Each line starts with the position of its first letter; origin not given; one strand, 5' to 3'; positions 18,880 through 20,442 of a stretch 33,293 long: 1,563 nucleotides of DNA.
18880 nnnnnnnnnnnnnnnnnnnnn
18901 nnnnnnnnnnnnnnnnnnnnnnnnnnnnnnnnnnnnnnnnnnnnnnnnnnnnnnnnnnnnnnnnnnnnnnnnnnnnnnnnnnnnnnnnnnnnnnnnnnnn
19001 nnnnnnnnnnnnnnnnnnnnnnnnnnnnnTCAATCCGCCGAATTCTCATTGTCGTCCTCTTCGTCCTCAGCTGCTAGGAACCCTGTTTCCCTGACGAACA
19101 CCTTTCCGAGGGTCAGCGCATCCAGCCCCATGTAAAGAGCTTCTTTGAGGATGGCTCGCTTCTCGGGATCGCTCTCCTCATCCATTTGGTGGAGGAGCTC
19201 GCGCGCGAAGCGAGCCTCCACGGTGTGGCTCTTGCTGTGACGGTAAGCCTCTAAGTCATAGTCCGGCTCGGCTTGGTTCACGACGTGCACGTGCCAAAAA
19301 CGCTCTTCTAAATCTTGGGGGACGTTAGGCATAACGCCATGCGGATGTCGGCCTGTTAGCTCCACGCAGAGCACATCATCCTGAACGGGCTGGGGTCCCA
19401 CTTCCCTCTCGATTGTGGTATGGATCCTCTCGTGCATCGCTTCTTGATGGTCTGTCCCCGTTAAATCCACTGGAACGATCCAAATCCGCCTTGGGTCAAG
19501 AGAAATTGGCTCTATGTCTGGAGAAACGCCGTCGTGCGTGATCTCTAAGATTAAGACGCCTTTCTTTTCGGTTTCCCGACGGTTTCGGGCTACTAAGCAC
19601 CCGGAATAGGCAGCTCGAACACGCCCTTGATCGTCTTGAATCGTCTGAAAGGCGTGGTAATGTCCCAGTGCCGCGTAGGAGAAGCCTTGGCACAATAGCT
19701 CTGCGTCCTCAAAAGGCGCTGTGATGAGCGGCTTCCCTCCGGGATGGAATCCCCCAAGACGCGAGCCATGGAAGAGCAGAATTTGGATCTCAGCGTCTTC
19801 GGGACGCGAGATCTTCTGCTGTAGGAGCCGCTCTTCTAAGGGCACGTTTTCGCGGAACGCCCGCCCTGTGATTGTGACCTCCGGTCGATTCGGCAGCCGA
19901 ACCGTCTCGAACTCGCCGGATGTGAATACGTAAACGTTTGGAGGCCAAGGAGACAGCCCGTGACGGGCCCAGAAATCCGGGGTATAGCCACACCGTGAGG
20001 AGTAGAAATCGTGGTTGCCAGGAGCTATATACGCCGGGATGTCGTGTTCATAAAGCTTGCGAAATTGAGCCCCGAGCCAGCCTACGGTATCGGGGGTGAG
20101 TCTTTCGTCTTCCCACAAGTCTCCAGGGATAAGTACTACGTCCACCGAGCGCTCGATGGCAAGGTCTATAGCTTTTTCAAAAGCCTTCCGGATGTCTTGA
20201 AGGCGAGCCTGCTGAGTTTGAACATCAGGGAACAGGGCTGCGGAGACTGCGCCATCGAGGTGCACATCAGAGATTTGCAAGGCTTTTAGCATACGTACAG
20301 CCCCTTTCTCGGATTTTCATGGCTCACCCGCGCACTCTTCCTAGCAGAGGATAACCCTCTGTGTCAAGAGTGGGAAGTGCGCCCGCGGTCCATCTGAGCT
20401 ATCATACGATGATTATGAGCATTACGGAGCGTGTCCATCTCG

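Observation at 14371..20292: Coupled four-gene operon: Mre11-like phosphoesterase, membrane-anchored Rad50/YhaN-like ATPase, RNase J-like beta-CASP nuclease and a small basic ORF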

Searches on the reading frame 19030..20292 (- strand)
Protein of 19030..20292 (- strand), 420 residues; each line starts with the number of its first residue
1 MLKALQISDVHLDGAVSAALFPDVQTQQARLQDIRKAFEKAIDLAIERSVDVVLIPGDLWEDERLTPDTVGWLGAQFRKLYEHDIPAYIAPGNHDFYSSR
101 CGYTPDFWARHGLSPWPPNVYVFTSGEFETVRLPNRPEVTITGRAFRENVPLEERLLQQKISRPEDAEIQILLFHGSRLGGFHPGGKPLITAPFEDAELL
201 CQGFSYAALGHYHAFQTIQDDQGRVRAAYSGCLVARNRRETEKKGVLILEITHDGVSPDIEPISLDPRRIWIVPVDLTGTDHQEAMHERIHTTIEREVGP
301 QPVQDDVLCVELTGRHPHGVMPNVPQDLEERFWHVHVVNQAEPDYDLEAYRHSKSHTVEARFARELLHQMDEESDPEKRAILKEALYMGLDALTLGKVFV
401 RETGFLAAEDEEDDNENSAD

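Call 3: search_protein_families(library=pfam, proteins=[window:19030-20292:-], max_evalue=0.01)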
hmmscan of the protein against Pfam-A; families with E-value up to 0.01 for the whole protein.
window:19030-20292:- (420 aa): 1 family
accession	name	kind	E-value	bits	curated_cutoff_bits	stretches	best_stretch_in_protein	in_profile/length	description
PF00149.33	Metallophos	-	3.2e-12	47.7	21.5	1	3-213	2-189/191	Calcineurin-like phosphoesterase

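Call 4: search_protein_families(library=padloc, proteins=[window:19030-20292:-], max_evalue=0.01)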
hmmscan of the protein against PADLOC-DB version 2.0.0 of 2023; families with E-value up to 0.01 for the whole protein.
window:19030-20292:- (420 aa): 0 families

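Call 5: search_protein_families(library=ncbifam, proteins=[window:19030-20292:-], max_evalue=0.01)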
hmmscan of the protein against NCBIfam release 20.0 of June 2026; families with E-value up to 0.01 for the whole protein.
window:19030-20292:- (420 aa): 6 families
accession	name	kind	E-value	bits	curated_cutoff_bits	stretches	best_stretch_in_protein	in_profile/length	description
NF041031.1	Mre11_Sulfo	equivalog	9.3e-12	44.9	500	1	26-358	16-331/374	DNA double-strand break repair protein Mre11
NF041029.1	Mre11_Pyroc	equivalog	2.2e-11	43.2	600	1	27-96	18-87/438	DNA double-strand break repair protein Mre11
NF041030.1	Mre11_Halo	equivalog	6.9e-11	41.9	550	1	27-95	19-87/361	DNA double-strand break repair protein Mre11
TIGR00619.1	sbcd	subfamily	8.1e-10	38.9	77.65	1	2-97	1-88/252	exonuclease subunit SbcD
NF041753.2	sbcd_Staph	equivalog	0.001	18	480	0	31-104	21-94/375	exonuclease subunit SbcD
NF008460.0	PRK11340.1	equivalog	0.0026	17.2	188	1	38-96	69-124/271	phosphodiesterase YaeI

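Call 52: search_solved_structures(query=window:19030-20292:-, max_evalue=0.01)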
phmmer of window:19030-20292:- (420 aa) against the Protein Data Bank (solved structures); distinct sequences matched with E-value up to 0.01: 14.
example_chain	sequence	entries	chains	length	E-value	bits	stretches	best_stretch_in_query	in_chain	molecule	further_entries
3auz_A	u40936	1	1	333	1.2e-09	40.7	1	30-270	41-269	DNA double-strand break repair protein mre11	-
4tug_C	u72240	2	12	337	1.3e-09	40.6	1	30-270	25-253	DNA double-strand break repair protein Mre11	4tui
3av0_A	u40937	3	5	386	2e-09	40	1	30-270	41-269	DNA double-strand break repair protein mre11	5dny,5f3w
4o24_A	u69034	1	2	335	3.4e-09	39.2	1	3-268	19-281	Exonuclease, putative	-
2q8u_A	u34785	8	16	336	3.5e-09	39.2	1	3-268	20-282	Exonuclease, putative | Nuclease SbcCD subunit D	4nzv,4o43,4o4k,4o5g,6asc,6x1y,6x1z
3qg5_C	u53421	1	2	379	7.5e-09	38.1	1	29-268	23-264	Mre11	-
1ii7_A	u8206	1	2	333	2.9e-08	36.2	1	29-98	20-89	Mre11 nuclease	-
3dsc_A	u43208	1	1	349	3.4e-08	36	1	29-98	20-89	DNA double-strand break repair protein mre11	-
3thn_A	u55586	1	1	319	5.3e-08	35.3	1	29-268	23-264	Exonuclease, putative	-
3tho_B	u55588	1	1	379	9.3e-08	34.5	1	29-268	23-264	Exonuclease, putative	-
4hd0_A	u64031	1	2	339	1e-07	34.4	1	29-96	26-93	DNA double-strand break repair protein Mre11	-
3dsd_A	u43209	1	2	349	5.5e-07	32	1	29-98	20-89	DNA double-strand break repair protein mre11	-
7dog_A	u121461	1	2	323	1.8e-06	30.3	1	33-292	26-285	Nuclease SbcCD subunit D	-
1s8e_A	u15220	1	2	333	3.7e-06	29.2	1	29-94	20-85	exonuclease putative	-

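Call 67: find_homologous_proteins(query=window:19030-20292:-)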
Query window:19030-20292:- (420 aa): 607 proteins with E <= 0.001 among 7878 candidates; the best 120 are listed.
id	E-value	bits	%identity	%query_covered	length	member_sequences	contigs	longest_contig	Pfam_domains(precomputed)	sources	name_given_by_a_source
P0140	1.2e-191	655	69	96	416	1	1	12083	PF00149.34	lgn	-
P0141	1.1e-157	543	62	95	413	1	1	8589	PF00149.34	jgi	jgi:DNA repair exonuclease SbcCD nuclease subunit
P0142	2.2e-143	496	58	95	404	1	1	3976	PF00149.34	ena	-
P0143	1.8e-126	441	53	95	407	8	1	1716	PF12850.13,PF00149.34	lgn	-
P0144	9.5e-123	428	52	95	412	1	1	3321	PF00149.34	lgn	-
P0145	1.1e-122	428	50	95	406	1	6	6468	PF12850.13,PF00149.34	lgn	-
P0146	2.9e-121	423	51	98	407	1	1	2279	PF12850.13,PF00149.34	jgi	jgi:DNA repair exonuclease SbcCD nuclease subunit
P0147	6.8e-118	412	49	95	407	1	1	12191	PF12850.13,PF00149.34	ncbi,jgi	ncbi:MAG: metallophosphoesterase family protein [Planctomycetota bacterium]|jgi:DNA repair exonuclea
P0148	4.3e-105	370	46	95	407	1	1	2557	PF12850.13,PF00149.34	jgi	jgi:DNA repair exonuclease SbcCD nuclease subunit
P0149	4.6e-90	321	44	96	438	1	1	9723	PF00149.34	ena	-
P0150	2.0e-88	315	45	95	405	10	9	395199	PF00149.34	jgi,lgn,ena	jgi:DNA repair exonuclease SbcCD nuclease subunit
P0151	2.6e-88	315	45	95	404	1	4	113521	PF00149.34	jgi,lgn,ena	-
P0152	9.3e-87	310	44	95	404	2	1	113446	PF00149.34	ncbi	-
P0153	2.8e-86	308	43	95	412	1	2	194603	PF00149.34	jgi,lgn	jgi:DNA repair exonuclease SbcCD nuclease subunit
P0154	6.5e-86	307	41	96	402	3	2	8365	PF00149.34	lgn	-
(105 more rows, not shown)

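Call 85: predict_structure(alignment_id=A3)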
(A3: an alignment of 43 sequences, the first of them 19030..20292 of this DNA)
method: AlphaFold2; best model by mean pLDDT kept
length: 420 residues; sequences in the alignment: 43
mean_pLDDT: 93.0   pTM: 0.90
mean pLDDT of the five models: 93.0, 92.5, 91.8, 90.2, 90.2
residues with pLDDT >= 90: 369; 70-90: 27; 50-70: 16; < 50: 8
segments of 3 or more residues with pLDDT < 50: 414-420
pLDDT, mean of each block of 10 residues (from residue 1): 97 93 95 97 98 97 93 98 98 90 95 96 97 97 95 93 97 94 69 96 98 95 98 95 97 98 95 98 98 96 91 96 95 95 96 95 98 95 96 94 60 44
secondary structure, 60 per line:
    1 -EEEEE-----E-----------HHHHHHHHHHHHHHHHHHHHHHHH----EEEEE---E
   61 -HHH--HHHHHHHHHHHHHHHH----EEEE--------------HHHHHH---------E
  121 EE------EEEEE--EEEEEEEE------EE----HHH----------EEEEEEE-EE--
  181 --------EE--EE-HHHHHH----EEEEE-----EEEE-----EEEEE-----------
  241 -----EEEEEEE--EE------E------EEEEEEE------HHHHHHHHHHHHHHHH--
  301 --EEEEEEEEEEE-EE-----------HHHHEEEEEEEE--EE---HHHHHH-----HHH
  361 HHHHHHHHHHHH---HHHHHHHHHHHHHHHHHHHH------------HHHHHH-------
elements in order: E2-6 H24-47 E52-56 H67-82 E87-90 H105-110 E120-122 E129-133 E136-143 E169-175 H196-201 E206-210 E216-219 E225-229 E246-252 E270-276 H283-298 E303-313 H328-331 E332-339 H347-352 H358-372 H376-395 H408-413

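Call 87: fold_search(model_id=the predicted structure, library=pdb)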
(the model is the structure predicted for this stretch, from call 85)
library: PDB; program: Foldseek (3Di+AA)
matches with E <= 10: 815; with E <= 0.001: 100
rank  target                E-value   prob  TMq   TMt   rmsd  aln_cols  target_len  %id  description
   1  3av0_A                3.9e-14  1.00  0.56  0.62  14.2       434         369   19  Crystal structure of Mre11-Rad50 bound to ATP S (released 2011-05-25)
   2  5dny_A                1.5e-13  1.00  0.56  0.66  10.8       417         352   19  Structure of the ATPrS-Mre11/Rad50-DNA complex (released 2016-02-24)
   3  3dsd_A                1.5e-13  1.00  0.51  0.62   7.2       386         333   20  Crystal structure of P. furiosus Mre11-H85S bound to a branched DNA and manganese (released 2008-10-14)
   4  3tho_B                3.2e-13  1.00  0.53  0.60  10.9       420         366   18  Crystal structure of Mre11:Rad50 in its ATP/ADP bound state (released 2011-10-12)
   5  4tug_C                4.2e-13  1.00  0.54  0.70   5.1       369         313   20  Crystal structure of MjMre11-DNA2 complex (released 2014-10-15)
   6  4tug_E                5.5e-13  1.00  0.54  0.70   5.0       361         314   20  Crystal structure of MjMre11-DNA2 complex (released 2014-10-15)
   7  5dny_C                5.5e-13  1.00  0.55  0.64   9.0       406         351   19  Structure of the ATPrS-Mre11/Rad50-DNA complex (released 2016-02-24)
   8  3auz                  5.8e-13  1.00  0.55  0.71   4.9       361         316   22  Crystal structure of Mre11 with manganese (released 2011-05-25)
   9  1ii7_B                5.8e-13  1.00  0.54  0.67   6.7       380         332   19  Crystal structure of P. furiosus Mre11 with manganese and dAMP (released 2001-05-30)
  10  4tug_F                7.6e-13  1.00  0.53  0.70   5.3       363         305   21  Crystal structure of MjMre11-DNA2 complex (released 2014-10-15)
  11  4tug_A                1.1e-12  1.00  0.56  0.72   4.7       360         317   20  Crystal structure of MjMre11-DNA2 complex (released 2014-10-15)
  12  7zr1_A                1.1e-12  1.00  0.51  0.42  21.3       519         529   17  Chaetomium thermophilum Mre11-Rad50-Nbs1 complex bound to ATPyS (composite structure) (released 2023-01-11)
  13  4hd0_A                1.3e-12  1.00  0.50  0.62   7.5       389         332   18  Mre11 ATLD17/18 mutation retains Tel1/ATM activity but blocks DNA double-strand break repair (released 2012-10-31)
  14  4nzv_B                1.6e-12  1.00  0.54  0.68   5.1       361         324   19  DNA Double-Strand Break Repair Pathway Choice Is Directed by Distinct MRE11 Nuclease Activities (released 2014-01-08)
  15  9q9h_E                1.6e-12  1.00  0.52  0.46  14.4       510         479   16  Cryo-EM structure of human Mre11-Rad50 complex bound to DNA (released 2025-10-01)
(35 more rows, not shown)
